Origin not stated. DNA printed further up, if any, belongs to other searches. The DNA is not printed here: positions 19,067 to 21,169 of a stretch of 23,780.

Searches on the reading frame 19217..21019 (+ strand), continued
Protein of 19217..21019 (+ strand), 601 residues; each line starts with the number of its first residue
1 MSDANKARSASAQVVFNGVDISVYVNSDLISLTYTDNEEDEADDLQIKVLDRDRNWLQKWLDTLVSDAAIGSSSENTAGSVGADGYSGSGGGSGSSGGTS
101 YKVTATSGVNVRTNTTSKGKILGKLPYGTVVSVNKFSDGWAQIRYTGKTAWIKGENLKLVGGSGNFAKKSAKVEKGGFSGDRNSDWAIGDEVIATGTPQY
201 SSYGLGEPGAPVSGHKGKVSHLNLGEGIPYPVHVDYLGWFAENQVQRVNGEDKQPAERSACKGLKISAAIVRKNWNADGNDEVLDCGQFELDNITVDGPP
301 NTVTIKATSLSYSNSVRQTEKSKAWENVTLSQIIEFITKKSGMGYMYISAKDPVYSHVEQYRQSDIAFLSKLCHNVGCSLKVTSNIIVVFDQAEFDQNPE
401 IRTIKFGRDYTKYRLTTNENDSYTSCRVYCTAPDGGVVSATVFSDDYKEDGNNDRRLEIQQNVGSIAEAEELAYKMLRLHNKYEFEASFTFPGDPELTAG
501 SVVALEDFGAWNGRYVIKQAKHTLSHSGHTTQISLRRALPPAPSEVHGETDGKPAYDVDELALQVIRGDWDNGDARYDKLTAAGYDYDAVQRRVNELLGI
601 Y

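Call 57: search_protein_families(library=pfam, proteins=[L013:18912-19862:+, L014:19629-20444:+, L014:19124-19684:+, L028:16797-17582:+, L028:14541-15932:+, L038:16762-17547:+, L072:19044-20540:+, L064:19550-21013:+, L063:19746-20882:+, L087:19740-20564:+], max_evalue=0.001)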
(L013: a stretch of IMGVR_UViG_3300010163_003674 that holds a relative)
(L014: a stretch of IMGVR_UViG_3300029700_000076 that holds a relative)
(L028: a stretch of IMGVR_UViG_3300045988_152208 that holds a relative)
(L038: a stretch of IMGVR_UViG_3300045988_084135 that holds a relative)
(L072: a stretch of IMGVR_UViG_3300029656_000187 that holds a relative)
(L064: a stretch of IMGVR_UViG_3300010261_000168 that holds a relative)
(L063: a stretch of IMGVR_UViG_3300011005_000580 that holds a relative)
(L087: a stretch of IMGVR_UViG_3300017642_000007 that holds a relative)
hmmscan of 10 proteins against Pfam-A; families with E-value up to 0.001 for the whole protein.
L013:18912-19862:+ (317 aa): 2 families
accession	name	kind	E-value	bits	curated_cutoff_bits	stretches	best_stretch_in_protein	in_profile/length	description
PF08230.16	CW_7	-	5e-37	125.8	25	2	278-316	1-39/40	CW_7 repeat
PF01183.26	Glyco_hydro_25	-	2.3e-22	80.7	27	1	18-187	1-171/180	Glycosyl hydrolases family 25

L014:19629-20444:+ (272 aa): 1 family
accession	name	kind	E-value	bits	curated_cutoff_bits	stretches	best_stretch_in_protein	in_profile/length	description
PF01183.26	Glyco_hydro_25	-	1.1e-25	91.4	27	1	24-199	1-176/180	Glycosyl hydrolases family 25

L014:19124-19684:+ (187 aa): 1 family
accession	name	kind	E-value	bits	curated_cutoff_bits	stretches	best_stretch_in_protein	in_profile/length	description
PF05105.17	Phage_holin_4_1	-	8.5e-30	103.7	22.2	1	46-168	3-116/116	Bacteriophage holin family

L028:16797-17582:+ (262 aa): 1 family
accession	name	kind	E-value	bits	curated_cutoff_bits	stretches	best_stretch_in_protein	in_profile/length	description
PF01183.26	Glyco_hydro_25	-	1.8e-31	110.3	27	1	7-185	1-175/180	Glycosyl hydrolases family 25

L028:14541-15932:+ (464 aa): 1 family
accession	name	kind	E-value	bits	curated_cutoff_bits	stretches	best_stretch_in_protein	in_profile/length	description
PF12789.12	PTR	-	0.00017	22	27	1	156-183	16-43/60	Phage tail repeat like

L038:16762-17547:+ (262 aa): 1 family
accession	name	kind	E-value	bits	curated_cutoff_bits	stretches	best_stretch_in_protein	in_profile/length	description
PF01183.26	Glyco_hydro_25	-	4.6e-32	112.2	27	1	7-185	1-175/180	Glycosyl hydrolases family 25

L072:19044-20540:+ (499 aa): 2 families
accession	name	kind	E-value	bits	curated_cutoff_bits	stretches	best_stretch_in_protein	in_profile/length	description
PF01510.30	Amidase_2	-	2.8e-24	86.4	26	1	312-434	4-130/131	N-acetylmuramoyl-L-alanine amidase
PF08239.17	SH3_3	-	4.3e-08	33.6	27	1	227-271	2-52/54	Bacterial SH3 domain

L064:19550-21013:+ (488 aa): 1 family
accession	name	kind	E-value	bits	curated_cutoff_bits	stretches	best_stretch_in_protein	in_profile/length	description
PF01832.25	Glucosaminidase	-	6.3e-37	127.4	30.2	1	12-147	2-123/123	Mannosyl-glycoprotein endo-beta-N-acetylglucosaminidase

L063:19746-20882:+ (379 aa): 1 family
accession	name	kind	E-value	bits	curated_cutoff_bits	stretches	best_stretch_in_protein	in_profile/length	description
PF00078.32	RVT_1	-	2.8e-06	27.6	29.6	1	83-268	17-185/205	Reverse transcriptase (RNA-dependent DNA polymerase)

L087:19740-20564:+ (275 aa): 1 family
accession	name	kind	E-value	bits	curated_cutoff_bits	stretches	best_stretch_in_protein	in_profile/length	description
PF01510.30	Amidase_2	-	2.1e-19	70.6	26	1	31-171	3-131/131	N-acetylmuramoyl-L-alanine amidase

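Call 61: search_protein_families(library=pfam, proteins=[L019:4597-6144:+, L024:10001-11530:+, L025:8388-9974:+, L032:3371-4873:+, L037:10001-11560:+, L063:10001-11542:+, L056:4192-5784:+, L058:3215-4717:+, L059:140-1675:+, L087:9983-11350:+], max_evalue=0.001)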
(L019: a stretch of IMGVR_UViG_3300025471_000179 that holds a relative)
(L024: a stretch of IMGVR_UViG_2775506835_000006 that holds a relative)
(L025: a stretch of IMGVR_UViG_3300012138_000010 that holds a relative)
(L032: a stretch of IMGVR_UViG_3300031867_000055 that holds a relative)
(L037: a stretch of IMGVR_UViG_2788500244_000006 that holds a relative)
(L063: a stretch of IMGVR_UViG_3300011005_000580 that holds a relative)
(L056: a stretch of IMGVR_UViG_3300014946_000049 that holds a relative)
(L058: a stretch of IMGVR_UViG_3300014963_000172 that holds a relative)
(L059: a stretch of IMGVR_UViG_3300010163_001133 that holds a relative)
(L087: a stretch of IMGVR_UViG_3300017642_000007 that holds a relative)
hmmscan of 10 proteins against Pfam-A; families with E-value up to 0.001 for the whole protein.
L019:4597-6144:+ (516 aa): 4 families
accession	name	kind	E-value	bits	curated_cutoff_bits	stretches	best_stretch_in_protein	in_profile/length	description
PF08239.17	SH3_3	-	6.1e-16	58.8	27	1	91-141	1-53/54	Bacterial SH3 domain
PF05954.17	Phage_GPD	-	1.8e-06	27.8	30.1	1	288-499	76-302/305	Phage tail baseplate hub (GPD)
PF24032.1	YQBQ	-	2e-05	24.6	27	1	431-510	211-294/294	YQBQ-like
PF06347.19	SH3_4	-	6.6e-05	23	24.1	1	90-139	2-52/56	Bacterial SH3 domain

L024:10001-11530:+ (510 aa): 4 families
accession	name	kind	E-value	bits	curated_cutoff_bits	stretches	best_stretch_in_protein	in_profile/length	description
PF08239.17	SH3_3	-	1.9e-15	57.2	27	1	91-141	1-53/54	Bacterial SH3 domain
PF06347.19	SH3_4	-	3e-06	27.3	24.1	1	90-138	2-51/56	Bacterial SH3 domain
PF05954.17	Phage_GPD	-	1.1e-05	25.2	30.1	1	282-494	76-303/305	Phage tail baseplate hub (GPD)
PF24032.1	YQBQ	-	0.00036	20.5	27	1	427-504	213-294/294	YQBQ-like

L025:8388-9974:+ (529 aa): 3 families
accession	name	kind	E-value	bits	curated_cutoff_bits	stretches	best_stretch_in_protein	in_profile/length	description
PF08239.17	SH3_3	-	2.4e-11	44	27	1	96-147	1-54/54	Bacterial SH3 domain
PF05954.17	Phage_GPD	-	1.7e-05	24.6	30.1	1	301-512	76-302/305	Phage tail baseplate hub (GPD)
PF24032.1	YQBQ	-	0.00012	22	27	1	444-523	211-294/294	YQBQ-like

L032:3371-4873:+ (501 aa): 3 families
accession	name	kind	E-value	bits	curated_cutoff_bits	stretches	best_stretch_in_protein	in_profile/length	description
PF08239.17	SH3_3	-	7.6e-08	32.9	27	1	86-136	2-54/54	Bacterial SH3 domain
PF05954.17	Phage_GPD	-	3e-06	27.1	30.1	1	281-490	75-304/305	Phage tail baseplate hub (GPD)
PF24032.1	YQBQ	-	8.2e-06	25.9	27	1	420-499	211-294/294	YQBQ-like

L037:10001-11560:+ (520 aa): 3 families
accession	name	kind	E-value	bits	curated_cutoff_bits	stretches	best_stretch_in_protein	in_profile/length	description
PF08239.17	SH3_3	-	4.6e-13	49.6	27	1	94-143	2-53/54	Bacterial SH3 domain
PF05954.17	Phage_GPD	-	1.5e-11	44.5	30.1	1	292-504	75-302/305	Phage tail baseplate hub (GPD)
PF24032.1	YQBQ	-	0.0004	20.3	27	1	439-510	217-289/294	YQBQ-like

L063:10001-11542:+ (514 aa): 3 families
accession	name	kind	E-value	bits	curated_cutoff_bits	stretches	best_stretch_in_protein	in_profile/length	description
PF01471.23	PG_binding_1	-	1.7e-16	60.6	23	1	161-217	3-57/57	Putative peptidoglycan binding domain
PF08239.17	SH3_3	-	5.4e-07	30.1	27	1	94-141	4-53/54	Bacterial SH3 domain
PF24032.1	YQBQ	-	2.6e-05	24.2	27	1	442-510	225-294/294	YQBQ-like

L056:4192-5784:+ (531 aa): 4 families
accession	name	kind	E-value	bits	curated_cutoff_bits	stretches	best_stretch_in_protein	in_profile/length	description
PF08230.16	CW_7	-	5.2e-20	71.4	25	1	490-529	1-40/40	CW_7 repeat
PF24032.1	YQBQ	-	1.7e-10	41.3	27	1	249-470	73-294/294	YQBQ-like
PF05954.17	Phage_GPD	-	8.3e-06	25.6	30.1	1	242-391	73-214/305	Phage tail baseplate hub (GPD)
PF22759.1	E217_GP41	-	0.00028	20.6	27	1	218-329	95-210/279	Baseplate hub gp41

L058:3215-4717:+ (501 aa): 4 families
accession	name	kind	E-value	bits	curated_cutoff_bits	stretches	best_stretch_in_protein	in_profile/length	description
PF08230.16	CW_7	-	5.6e-21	74.4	25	1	460-499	1-40/40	CW_7 repeat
PF08239.17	SH3_3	-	3.3e-09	37.2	27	1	92-143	1-54/54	Bacterial SH3 domain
PF24032.1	YQBQ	-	2e-07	31.1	27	1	364-438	216-294/294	YQBQ-like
PF05954.17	Phage_GPD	-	9.1e-05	22.2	30.1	0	218-428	77-303/305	Phage tail baseplate hub (GPD)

L059:140-1675:+ (512 aa): 4 families
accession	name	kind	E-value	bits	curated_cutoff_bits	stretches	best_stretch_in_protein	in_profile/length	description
PF08230.16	CW_7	-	1e-18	67.2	25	1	471-509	1-39/40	CW_7 repeat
PF08239.17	SH3_3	-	2.2e-07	31.4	27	1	99-150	1-54/54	Bacterial SH3 domain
PF24032.1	YQBQ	-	2.8e-06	27.4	27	1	370-448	212-294/294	YQBQ-like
PF05954.17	Phage_GPD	-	2.3e-05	24.2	30.1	1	227-438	76-303/305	Phage tail baseplate hub (GPD)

L087:9983-11350:+ (456 aa): 4 families
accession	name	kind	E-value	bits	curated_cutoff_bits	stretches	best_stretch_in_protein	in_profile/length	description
PF01471.23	PG_binding_1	-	7.8e-19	68.1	23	1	102-159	2-57/57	Putative peptidoglycan binding domain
PF09374.15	PG_binding_3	-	1.1e-05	25.9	24.6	0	141-164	13-36/76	Predicted Peptidoglycan domain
PF24032.1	YQBQ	-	6e-05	23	27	1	377-450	217-294/294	YQBQ-like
PF05954.17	Phage_GPD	-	7.8e-05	22.4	30.1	1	224-439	72-302/305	Phage tail baseplate hub (GPD)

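Call 62: search_protein_families(library=pfam, proteins=[L060:2708-4033:+, L064:9950-11266:+, L070:8138-9436:+, L076:7658-8995:+, L078:9902-11305:+, L079:6289-8100:+, L080:2382-3998:+, L083:10001-11281:+, L089:10001-11305:+, L091:9983-11329:+], max_evalue=0.001)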
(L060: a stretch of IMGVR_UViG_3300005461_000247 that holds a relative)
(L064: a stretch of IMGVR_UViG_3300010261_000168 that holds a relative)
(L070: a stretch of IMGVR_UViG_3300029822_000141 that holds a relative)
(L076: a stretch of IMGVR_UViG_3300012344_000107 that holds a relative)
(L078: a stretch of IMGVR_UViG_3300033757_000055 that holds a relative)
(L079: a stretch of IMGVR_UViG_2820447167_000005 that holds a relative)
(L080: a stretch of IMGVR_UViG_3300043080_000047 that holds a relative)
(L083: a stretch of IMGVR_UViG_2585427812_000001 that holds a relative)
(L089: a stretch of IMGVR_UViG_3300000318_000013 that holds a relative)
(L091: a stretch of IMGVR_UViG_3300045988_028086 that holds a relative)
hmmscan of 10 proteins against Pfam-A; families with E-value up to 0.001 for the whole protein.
L060:2708-4033:+ (442 aa): 2 families
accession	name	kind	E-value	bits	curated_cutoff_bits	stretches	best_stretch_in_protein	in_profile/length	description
PF05954.17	Phage_GPD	-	3.4e-11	43.3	30.1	1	216-426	77-303/305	Phage tail baseplate hub (GPD)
PF24032.1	YQBQ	-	1.7e-09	38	27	1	217-436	71-294/294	YQBQ-like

L064:9950-11266:+ (439 aa): 2 families
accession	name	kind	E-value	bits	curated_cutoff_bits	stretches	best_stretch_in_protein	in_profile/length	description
PF24032.1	YQBQ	-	2.3e-10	40.8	27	1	220-425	71-285/294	YQBQ-like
PF05954.17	Phage_GPD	-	1.2e-08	35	30.1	1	218-423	76-302/305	Phage tail baseplate hub (GPD)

L070:8138-9436:+ (433 aa): 2 families
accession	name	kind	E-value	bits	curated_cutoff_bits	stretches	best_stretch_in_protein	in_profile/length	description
PF05954.17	Phage_GPD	-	1.5e-09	37.9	30.1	1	212-416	79-301/305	Phage tail baseplate hub (GPD)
PF24032.1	YQBQ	-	7e-09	35.9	27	1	291-426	153-293/294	YQBQ-like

L076:7658-8995:+ (446 aa): 3 families
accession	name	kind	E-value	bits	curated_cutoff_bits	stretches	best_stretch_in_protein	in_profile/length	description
PF08239.17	SH3_3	-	5.7e-13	49.3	27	1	100-150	2-54/54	Bacterial SH3 domain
PF05954.17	Phage_GPD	-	1.1e-05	25.3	30.1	1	222-430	76-303/305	Phage tail baseplate hub (GPD)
PF24032.1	YQBQ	-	0.00019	21.4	27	1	369-440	222-294/294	YQBQ-like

L078:9902-11305:+ (468 aa): 2 families
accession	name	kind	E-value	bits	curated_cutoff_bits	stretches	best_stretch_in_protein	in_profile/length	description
PF05954.17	Phage_GPD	-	5.4e-10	39.4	30.1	1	247-452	79-302/305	Phage tail baseplate hub (GPD)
PF24032.1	YQBQ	-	9.9e-09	35.4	27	1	247-462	72-294/294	YQBQ-like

L079:6289-8100:+ (604 aa): 3 families
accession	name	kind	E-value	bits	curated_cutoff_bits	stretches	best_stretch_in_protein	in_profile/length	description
PF01471.23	PG_binding_1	-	8.3e-19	68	23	1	447-504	2-57/57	Putative peptidoglycan binding domain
PF08239.17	SH3_3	-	7.8e-08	32.8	27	1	104-152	2-53/54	Bacterial SH3 domain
PF09374.15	PG_binding_3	-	2e-05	25.1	24.6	0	486-511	13-38/76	Predicted Peptidoglycan domain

L080:2382-3998:+ (539 aa): 4 families
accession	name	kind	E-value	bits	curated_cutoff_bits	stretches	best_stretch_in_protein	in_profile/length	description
PF01471.23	PG_binding_1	-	1.5e-18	67.2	23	1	101-159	1-57/57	Putative peptidoglycan binding domain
PF05954.17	Phage_GPD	-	1.5e-08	34.7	30.1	1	224-442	70-304/305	Phage tail baseplate hub (GPD)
PF24032.1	YQBQ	-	1.8e-06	28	27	1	379-451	221-294/294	YQBQ-like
PF09374.15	PG_binding_3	-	1.3e-05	25.8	24.6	0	105-137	3-32/76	Predicted Peptidoglycan domain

L083:10001-11281:+ (427 aa): 2 families
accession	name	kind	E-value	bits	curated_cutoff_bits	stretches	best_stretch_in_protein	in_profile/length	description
PF05954.17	Phage_GPD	-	6.8e-10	39.1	30.1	1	200-408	72-299/305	Phage tail baseplate hub (GPD)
PF24032.1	YQBQ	-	2.7e-05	24.2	27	1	342-418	210-291/294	YQBQ-like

L089:10001-11305:+ (435 aa): 1 family
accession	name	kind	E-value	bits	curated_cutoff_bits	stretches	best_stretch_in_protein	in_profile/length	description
PF08239.17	SH3_3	-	1.1e-15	58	27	1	85-135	1-53/54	Bacterial SH3 domain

L091:9983-11329:+ (449 aa): 3 families
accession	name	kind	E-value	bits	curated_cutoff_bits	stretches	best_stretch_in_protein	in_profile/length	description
PF08239.17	SH3_3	-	1.5e-14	54.3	27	1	95-146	1-54/54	Bacterial SH3 domain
PF06347.19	SH3_4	-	0.00036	20.7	24.1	1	94-144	2-53/56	Bacterial SH3 domain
PF24032.1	YQBQ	-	0.00068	19.6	27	0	370-442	221-293/294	YQBQ-like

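Call 74: find_encoding_contigs(protein=P0073, flank=10000, max_places=1)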
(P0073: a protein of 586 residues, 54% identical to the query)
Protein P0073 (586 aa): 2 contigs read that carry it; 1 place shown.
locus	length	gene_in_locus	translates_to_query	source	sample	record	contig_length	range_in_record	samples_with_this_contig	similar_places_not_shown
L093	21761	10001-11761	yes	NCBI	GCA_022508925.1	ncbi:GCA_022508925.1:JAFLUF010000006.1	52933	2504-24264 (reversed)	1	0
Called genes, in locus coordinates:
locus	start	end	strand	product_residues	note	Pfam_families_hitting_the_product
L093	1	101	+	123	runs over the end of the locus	PF02924:HDPD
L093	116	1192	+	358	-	PF03864:Phage_cap_E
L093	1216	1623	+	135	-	-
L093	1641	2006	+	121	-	-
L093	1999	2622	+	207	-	-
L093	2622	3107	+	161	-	-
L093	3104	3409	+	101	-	-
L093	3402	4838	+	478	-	-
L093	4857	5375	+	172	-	PF04985:Phage_tube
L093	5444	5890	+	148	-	-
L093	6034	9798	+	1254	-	PF10145:PhageMin_Tail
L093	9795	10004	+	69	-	PF05489:Phage_tail_X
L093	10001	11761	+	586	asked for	PF08239:SH3_3, PF05954:Phage_GPD, PF24032:YQBQ (weak), PF08230:CW_7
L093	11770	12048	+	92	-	-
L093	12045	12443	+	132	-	PF06995:Phage_P2_GpU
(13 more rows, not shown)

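Call 75: find_encoding_contigs(protein=P0105, flank=10000, max_places=1)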
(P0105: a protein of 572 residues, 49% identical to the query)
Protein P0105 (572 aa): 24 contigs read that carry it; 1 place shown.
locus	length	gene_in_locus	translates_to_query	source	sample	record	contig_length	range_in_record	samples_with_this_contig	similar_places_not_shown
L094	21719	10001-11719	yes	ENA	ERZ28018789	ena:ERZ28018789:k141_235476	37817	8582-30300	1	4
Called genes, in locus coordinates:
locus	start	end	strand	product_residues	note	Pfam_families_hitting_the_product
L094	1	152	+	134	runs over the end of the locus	PF02924:HDPD (weak)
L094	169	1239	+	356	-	PF03864:Phage_cap_E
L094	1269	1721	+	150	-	-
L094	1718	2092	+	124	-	-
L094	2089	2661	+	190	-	-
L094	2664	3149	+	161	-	-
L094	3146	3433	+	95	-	-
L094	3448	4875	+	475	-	-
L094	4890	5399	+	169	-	PF04985:Phage_tube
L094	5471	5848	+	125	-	-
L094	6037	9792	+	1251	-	PF24161:CCDC39 (weak), PF10145:PhageMin_Tail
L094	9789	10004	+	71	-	PF05489:Phage_tail_X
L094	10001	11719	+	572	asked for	PF08239:SH3_3 (weak), PF05954:Phage_GPD, PF24032:YQBQ (weak), PF08230:CW_7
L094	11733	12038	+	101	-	-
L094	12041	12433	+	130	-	PF06995:Phage_P2_GpU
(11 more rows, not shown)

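Call 76: find_encoding_contigs(protein=P0025, flank=10000, max_places=1)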
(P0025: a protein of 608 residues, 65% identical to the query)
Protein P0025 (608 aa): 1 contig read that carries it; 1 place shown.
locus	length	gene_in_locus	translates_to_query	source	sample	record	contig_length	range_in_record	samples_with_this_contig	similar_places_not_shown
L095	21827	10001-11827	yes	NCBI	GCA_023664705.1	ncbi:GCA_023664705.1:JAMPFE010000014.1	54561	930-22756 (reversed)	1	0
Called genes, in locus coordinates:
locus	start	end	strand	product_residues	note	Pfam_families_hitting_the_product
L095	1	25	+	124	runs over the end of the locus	PF02924:HDPD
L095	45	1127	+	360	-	PF03864:Phage_cap_E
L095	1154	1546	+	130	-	-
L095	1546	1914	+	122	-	-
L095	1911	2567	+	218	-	PF06763:Minor_tail_Z (weak)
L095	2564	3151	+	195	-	-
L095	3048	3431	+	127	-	-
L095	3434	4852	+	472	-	-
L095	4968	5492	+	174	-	PF04985:Phage_tube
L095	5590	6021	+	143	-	-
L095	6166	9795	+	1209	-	PF10145:PhageMin_Tail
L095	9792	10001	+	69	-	PF05489:Phage_tail_X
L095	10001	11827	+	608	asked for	PF08239:SH3_3 (weak), PF05954:Phage_GPD (faint), PF24032:YQBQ (weak), PF08230:CW_7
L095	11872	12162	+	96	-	-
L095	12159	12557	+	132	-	PF06995:Phage_P2_GpU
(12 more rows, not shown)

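Call 77: find_encoding_contigs(protein=P0068, flank=10000, max_places=1)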
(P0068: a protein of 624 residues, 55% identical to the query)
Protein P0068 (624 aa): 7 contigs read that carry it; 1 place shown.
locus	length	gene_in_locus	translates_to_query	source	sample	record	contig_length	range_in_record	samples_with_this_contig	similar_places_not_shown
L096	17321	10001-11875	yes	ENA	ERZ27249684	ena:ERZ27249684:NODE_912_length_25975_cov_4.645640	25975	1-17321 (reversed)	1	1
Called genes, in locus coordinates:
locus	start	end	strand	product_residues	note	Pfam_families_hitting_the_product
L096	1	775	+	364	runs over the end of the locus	PF03864:Phage_cap_E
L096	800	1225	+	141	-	-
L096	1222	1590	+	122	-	-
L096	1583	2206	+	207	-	-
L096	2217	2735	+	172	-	-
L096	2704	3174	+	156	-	-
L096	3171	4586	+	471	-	-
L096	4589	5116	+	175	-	PF04985:Phage_tube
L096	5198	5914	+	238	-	-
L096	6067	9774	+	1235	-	PF24161:CCDC39 (faint), PF10145:PhageMin_Tail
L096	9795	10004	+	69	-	PF05489:Phage_tail_X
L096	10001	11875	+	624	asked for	PF06347:SH3_4 (weak), PF08239:SH3_3, PF05954:Phage_GPD, PF24032:YQBQ (weak), PF08230:CW_7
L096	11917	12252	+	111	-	-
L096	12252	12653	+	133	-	PF06995:Phage_P2_GpU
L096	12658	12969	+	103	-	PF10934:Sheath_initiator (weak), PF04965:GPW_gp25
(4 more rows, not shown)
